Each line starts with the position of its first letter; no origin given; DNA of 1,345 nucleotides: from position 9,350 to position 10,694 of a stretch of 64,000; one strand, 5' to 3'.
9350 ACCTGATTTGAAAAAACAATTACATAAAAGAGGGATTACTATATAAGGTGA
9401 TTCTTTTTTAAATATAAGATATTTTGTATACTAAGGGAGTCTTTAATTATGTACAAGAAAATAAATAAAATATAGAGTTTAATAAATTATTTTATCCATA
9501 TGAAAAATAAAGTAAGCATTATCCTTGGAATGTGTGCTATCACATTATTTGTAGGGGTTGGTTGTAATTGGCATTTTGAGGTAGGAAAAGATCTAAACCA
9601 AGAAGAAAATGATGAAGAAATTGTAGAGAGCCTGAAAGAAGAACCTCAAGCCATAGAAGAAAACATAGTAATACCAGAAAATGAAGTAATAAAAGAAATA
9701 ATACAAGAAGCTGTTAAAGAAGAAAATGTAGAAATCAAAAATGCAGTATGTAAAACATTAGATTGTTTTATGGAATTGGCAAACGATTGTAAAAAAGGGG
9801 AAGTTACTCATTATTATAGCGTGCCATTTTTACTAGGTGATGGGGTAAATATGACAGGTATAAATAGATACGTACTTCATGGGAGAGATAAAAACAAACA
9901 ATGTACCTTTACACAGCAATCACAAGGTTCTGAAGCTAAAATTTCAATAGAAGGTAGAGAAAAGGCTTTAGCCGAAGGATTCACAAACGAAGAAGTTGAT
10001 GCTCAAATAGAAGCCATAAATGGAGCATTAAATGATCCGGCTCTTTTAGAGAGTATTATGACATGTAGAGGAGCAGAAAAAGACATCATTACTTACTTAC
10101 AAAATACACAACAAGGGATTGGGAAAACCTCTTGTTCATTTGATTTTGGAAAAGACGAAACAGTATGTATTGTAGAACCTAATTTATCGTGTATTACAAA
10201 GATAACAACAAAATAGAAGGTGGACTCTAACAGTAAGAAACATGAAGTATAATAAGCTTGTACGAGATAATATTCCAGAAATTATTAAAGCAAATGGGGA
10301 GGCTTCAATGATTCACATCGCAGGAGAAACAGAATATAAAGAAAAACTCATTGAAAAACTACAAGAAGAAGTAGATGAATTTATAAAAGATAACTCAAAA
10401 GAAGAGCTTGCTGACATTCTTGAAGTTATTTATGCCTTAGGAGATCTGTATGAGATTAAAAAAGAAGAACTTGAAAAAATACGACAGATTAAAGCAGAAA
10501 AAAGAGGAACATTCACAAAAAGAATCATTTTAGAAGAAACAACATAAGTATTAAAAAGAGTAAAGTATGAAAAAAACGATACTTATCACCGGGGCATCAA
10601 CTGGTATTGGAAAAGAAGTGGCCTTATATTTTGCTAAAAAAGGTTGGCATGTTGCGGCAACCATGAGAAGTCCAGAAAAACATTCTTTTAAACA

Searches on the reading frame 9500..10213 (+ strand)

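Call 66: search_protein_families(library=pfam, proteins=[window:9500-10213:+], max_evalue=0.1)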
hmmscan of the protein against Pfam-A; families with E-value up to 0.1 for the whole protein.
window:9500-10213:+ (238 aa): 3 families
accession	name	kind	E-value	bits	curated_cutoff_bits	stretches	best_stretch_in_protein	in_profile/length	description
PF12746.13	GNAT_acetyltran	-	0.023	14.8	26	1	20-90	38-105/243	GNAT acetyltransferase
PF15663.11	zf-CCCH_3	-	0.069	13.8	31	0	187-222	55-90/110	Zinc-finger containing family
PF25615.1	PhiKZ_gp85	-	0.088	13.1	27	0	20-61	31-72/145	Bacteriophage PhiKZ vertex-binding protein gp85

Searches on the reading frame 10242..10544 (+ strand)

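Call 66: search_protein_families(library=pfam, proteins=[window:10242-10544:+], max_evalue=0.1)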
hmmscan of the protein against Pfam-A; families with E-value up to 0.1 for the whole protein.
window:10242-10544:+ (101 aa): 7 families
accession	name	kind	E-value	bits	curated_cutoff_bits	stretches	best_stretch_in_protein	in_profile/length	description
PF18846.6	baeRF_family5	-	0.0093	16.5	27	1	16-56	82-123/132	Bacterial archaeo-eukaryotic release factor family 5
PF08761.16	dUTPase_2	-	0.015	16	22.9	1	33-80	100-146/162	dUTPase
PF17261.7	DUF5327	-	0.023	15.9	27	1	34-84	6-56/95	Family of unknown function (DUF5327)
PF21437.2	CbiG-like_linker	-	0.03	14.9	27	1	8-40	41-75/78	CbiG-like, linker domain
PF14747.11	DUF4473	-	0.036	15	25.9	1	24-55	38-67/78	Domain of unknown function (DUF4473)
PF06497.16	Baculo_Ac102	-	0.058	14.3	27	1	13-66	42-94/99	Baculovirus Ac102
PF09404.15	C12orf66_like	-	0.091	11.8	22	1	28-80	108-158/439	KICSTOR complex C12orf66 like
